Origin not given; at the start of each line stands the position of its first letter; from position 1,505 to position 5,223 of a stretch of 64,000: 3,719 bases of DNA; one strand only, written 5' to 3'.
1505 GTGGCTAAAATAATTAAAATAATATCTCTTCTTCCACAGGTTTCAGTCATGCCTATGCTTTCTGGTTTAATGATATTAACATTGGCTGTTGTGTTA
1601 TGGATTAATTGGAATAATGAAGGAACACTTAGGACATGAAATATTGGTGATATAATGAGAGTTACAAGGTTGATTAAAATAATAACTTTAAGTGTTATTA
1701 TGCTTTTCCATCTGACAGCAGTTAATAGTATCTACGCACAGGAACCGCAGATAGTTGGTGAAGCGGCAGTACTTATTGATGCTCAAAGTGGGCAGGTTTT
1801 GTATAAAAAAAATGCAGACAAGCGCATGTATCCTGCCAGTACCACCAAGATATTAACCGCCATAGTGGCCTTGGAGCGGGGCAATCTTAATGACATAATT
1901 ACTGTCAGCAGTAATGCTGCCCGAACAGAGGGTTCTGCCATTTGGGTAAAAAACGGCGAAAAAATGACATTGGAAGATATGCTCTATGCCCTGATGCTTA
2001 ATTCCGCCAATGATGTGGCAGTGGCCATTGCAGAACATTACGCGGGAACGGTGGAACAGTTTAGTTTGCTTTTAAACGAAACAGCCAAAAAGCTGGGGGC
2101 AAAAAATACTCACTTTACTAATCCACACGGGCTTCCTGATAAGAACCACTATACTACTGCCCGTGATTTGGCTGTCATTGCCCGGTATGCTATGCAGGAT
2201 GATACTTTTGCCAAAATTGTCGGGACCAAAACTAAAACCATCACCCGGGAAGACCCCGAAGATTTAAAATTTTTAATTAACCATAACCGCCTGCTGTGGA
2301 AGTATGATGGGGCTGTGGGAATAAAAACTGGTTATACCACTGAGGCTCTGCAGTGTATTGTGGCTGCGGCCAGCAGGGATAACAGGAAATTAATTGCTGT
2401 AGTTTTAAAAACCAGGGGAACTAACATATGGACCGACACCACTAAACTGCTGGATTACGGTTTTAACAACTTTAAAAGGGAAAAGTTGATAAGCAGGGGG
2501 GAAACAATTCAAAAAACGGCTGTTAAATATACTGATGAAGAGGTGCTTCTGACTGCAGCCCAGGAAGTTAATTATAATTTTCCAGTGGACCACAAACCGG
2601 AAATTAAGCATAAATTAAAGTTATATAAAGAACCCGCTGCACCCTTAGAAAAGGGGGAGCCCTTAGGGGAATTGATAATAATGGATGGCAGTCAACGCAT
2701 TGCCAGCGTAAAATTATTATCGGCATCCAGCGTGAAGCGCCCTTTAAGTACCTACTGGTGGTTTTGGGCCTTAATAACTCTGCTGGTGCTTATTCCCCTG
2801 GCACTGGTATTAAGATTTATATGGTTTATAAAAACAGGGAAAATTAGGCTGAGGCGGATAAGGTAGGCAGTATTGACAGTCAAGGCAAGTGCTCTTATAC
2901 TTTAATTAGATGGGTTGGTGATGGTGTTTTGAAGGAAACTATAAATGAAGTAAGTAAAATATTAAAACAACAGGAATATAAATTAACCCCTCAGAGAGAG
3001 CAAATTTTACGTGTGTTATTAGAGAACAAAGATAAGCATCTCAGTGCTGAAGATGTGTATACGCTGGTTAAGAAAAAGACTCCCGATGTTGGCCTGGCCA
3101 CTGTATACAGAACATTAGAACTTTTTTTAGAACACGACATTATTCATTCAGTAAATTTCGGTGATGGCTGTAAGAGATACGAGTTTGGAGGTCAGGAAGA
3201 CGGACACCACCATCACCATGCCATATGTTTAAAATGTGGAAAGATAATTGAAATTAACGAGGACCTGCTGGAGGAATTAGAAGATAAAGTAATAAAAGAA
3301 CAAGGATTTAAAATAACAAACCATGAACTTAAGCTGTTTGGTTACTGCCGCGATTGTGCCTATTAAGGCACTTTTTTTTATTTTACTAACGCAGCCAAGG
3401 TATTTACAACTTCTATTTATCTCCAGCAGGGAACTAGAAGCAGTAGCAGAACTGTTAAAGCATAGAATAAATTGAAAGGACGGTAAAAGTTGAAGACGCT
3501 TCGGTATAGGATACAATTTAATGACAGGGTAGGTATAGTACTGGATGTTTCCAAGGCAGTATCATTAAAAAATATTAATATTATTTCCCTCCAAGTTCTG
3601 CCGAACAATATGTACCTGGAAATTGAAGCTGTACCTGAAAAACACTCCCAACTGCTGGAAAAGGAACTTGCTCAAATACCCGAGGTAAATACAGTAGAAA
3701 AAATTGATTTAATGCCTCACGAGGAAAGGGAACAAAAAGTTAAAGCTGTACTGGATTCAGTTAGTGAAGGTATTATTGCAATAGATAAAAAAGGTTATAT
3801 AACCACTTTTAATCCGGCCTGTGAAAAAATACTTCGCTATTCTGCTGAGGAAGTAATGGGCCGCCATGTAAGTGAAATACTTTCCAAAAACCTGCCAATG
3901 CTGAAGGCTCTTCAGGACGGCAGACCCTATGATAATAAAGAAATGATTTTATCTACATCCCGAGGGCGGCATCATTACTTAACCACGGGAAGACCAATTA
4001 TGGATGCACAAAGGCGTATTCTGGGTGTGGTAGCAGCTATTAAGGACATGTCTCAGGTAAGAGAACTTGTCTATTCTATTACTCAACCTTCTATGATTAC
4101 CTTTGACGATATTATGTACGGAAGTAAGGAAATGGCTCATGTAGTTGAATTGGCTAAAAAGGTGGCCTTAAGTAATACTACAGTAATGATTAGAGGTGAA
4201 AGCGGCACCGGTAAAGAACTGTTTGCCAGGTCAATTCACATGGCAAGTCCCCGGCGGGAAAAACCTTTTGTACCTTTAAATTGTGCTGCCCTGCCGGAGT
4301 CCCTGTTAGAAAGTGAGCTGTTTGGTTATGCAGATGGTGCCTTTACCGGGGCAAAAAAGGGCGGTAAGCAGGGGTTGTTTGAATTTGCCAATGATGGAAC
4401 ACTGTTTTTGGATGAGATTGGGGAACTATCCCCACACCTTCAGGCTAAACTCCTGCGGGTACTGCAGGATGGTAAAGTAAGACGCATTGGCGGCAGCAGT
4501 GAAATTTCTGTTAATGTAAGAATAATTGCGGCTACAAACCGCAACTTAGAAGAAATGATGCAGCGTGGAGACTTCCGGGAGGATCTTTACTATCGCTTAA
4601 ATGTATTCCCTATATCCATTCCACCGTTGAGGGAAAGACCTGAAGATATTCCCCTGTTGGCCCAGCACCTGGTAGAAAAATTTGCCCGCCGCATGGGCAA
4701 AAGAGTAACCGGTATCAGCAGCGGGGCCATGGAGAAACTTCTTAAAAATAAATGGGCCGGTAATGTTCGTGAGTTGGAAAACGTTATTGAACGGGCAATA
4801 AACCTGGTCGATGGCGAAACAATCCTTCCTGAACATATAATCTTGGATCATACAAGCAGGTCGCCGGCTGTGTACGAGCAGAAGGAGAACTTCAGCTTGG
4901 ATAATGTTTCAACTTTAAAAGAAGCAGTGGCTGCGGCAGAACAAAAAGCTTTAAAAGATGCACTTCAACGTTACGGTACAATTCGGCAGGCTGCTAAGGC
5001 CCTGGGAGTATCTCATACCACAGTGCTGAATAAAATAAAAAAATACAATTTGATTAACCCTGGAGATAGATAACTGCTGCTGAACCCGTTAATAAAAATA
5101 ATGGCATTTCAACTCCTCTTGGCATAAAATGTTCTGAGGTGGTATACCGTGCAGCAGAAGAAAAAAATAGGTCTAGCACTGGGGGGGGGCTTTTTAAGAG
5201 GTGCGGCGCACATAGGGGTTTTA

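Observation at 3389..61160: Modular, co-oriented intergenic repeat family (core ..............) found almost always just downstream of intrinsic terminators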

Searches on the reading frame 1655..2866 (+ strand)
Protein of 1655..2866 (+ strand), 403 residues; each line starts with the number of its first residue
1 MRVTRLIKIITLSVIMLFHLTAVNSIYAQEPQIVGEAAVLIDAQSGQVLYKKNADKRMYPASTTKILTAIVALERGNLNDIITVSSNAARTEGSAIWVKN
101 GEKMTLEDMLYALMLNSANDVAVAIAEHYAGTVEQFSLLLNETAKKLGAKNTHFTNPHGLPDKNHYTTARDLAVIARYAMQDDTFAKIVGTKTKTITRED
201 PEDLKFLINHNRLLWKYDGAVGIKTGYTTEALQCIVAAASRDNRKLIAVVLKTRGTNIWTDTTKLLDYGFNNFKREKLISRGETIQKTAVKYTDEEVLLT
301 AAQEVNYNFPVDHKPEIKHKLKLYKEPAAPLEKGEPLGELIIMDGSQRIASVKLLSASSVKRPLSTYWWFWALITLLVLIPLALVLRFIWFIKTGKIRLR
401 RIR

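Call 31: find_encoding_contigs(protein=window:1655-2866:+, flank=10000, max_places=4)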
Protein window:1655-2866:+ (403 aa): no gene with exactly this product is on record in the collection.
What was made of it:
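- Tried and rejected: One aimed to extend the left flank (call 31).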

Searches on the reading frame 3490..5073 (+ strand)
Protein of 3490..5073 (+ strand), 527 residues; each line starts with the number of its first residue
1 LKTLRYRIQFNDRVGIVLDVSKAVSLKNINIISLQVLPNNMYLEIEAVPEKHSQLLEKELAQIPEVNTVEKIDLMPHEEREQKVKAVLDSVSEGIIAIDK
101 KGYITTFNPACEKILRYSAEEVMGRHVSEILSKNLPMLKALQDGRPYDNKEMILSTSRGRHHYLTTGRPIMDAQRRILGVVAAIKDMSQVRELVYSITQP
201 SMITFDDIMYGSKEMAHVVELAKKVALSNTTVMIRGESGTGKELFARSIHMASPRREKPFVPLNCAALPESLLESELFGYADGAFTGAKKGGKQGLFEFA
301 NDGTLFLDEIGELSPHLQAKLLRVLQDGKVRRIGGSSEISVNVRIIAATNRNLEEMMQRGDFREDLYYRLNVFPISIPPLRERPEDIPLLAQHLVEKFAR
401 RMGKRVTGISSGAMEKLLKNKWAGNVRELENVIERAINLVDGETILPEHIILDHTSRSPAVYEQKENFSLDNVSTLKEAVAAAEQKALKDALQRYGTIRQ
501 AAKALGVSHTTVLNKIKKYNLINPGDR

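Call 58: find_encoding_contigs(protein=window:3490-5073:+, flank=10000, max_places=4)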
Protein window:3490-5073:+ (527 aa): 2 contigs read that carry it; 1 place shown.
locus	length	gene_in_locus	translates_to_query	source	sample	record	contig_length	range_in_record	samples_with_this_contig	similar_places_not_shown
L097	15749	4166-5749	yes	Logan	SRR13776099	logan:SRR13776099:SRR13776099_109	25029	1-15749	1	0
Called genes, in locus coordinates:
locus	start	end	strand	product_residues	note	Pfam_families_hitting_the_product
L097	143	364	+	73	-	PF04023:FeoA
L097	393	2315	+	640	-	PF01926:MMR_HSR1, PF02421:FeoB_N, PF07670:Gate, PF07664:FeoB_C, PF07670:Gate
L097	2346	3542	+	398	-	PF00768:Peptidase_S11, PF02113:Peptidase_S13, PF13354:Beta-lactamase2, PF07943:PBP5_C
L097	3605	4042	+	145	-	PF01475:FUR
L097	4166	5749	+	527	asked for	PF00989:PAS, PF13188:PAS_8 (weak), PF08448:PAS_4, PF13426:PAS_9, PF00158:Sigma54_activat, PF14532:Sigma54_activ_2, PF25601:AAA_lid_14, PF18024:HTH_50, +4 more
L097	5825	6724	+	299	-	PF01734:Patatin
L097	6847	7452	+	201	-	-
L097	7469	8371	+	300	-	-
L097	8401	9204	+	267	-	PF02811:PHP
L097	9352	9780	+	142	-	PF02381:MraZ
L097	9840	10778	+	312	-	PF01209:Ubie_methyltran (faint), PF01795:Methyltransf_5, PF13847:Methyltransf_31 (faint)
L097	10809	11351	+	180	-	PF04977:DivIC (weak)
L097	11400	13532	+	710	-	PF03717:PBP_dimer, PF00905:Transpeptidase, PF03793:PASTA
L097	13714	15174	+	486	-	PF01225:Mur_ligase, PF08245:Mur_ligase_M, PF02875:Mur_ligase_C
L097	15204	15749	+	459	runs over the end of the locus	PF01225:Mur_ligase, PF08245:Mur_ligase_M, PF02875:Mur_ligase_C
